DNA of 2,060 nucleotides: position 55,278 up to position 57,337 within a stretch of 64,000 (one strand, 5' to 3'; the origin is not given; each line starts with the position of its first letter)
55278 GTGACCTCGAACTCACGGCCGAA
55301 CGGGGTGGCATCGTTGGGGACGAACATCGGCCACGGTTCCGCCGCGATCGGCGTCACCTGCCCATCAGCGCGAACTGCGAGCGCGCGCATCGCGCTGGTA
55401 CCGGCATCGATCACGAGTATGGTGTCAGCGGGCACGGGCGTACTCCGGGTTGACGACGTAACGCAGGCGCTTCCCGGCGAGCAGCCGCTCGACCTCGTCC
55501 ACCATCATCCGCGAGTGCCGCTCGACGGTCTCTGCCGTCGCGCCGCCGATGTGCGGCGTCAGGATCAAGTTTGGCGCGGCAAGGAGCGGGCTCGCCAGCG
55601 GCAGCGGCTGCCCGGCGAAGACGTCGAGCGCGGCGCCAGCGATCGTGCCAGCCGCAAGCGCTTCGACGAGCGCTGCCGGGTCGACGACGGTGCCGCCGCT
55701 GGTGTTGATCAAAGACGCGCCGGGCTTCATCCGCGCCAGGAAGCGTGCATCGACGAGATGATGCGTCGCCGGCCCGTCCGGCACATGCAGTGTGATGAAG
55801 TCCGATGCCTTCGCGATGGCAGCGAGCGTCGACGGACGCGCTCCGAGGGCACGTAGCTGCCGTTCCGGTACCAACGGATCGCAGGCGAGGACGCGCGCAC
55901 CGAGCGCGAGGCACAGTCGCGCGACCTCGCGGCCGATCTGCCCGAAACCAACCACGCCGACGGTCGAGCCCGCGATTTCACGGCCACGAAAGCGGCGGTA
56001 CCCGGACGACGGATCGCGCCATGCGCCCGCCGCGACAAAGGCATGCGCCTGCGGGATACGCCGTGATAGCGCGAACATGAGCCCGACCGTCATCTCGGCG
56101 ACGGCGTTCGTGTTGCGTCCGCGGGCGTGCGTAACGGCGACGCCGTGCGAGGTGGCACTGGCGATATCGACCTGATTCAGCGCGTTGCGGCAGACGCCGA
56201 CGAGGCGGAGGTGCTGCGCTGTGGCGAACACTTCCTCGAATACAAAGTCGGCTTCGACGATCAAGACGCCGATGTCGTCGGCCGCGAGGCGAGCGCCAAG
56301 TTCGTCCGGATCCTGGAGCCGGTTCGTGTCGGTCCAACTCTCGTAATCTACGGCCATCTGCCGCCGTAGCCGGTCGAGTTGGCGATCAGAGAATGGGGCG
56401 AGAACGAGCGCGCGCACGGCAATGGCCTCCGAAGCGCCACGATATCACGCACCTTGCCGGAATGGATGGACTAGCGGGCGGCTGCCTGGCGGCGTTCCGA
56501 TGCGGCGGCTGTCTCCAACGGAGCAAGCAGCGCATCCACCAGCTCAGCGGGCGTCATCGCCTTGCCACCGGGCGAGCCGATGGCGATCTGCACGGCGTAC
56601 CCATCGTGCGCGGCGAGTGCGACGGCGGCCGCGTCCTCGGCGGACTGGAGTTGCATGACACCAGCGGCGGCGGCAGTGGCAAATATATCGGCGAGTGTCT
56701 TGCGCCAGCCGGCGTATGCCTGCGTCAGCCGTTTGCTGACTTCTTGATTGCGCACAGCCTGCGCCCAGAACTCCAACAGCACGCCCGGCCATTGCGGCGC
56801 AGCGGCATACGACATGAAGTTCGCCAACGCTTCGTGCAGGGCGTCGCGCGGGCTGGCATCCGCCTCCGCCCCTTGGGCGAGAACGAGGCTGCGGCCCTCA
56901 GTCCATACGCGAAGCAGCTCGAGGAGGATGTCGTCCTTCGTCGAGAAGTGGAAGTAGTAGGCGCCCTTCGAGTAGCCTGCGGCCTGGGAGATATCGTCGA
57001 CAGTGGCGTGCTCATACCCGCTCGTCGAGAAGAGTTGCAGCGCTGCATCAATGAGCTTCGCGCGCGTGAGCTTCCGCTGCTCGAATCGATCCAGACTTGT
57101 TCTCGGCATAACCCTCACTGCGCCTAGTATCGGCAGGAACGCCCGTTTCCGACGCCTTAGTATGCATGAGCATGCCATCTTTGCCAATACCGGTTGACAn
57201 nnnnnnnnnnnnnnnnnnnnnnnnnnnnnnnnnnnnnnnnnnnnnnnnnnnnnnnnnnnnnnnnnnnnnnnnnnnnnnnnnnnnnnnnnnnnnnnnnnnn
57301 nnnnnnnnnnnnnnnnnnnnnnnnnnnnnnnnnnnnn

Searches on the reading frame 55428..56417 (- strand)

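Call 8: search_protein_families(library=pfam, proteins=[window:55428-56417:-])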
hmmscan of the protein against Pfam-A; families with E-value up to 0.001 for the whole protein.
window:55428-56417:- (330 aa): 5 families
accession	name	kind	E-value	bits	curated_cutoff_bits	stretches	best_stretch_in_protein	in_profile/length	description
PF02826.25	2-Hacid_dh_C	-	1.5e-57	194.3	25.1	1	111-291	1-178/178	D-isomer specific 2-hydroxyacid dehydrogenase, NAD binding domain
PF00389.36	2-Hacid_dh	-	7.5e-18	64.9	24.6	1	10-323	8-134/134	D-isomer specific 2-hydroxyacid dehydrogenase, catalytic domain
PF03446.21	NAD_binding_2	-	1.3e-05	25.7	21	1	152-256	1-109/161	NAD binding domain of 6-phosphogluconate dehydrogenase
PF02737.24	3HCDH_N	-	0.00047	20.5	22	0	152-181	1-30/180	3-hydroxyacyl-CoA dehydrogenase, NAD binding domain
PF01262.27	AlaDh_PNT_C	-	0.00081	19.3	23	0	148-238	26-127/214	Alanine dehydrogenase/PNT, C-terminal domain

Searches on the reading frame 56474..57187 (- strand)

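Call 8: search_protein_families(library=pfam, proteins=[window:56474-57187:-])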
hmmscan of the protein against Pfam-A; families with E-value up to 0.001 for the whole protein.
window:56474-57187:- (238 aa): 2 families
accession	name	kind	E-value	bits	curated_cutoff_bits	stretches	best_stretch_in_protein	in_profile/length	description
PF00440.29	TetR_N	-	5.9e-15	55.2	24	1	45-91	1-47/47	Bacterial regulatory proteins, tetR family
PF13977.11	TetR_C_6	-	6.8e-13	49.3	27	1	113-221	1-110/115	BetI-type transcriptional repressor, C-terminal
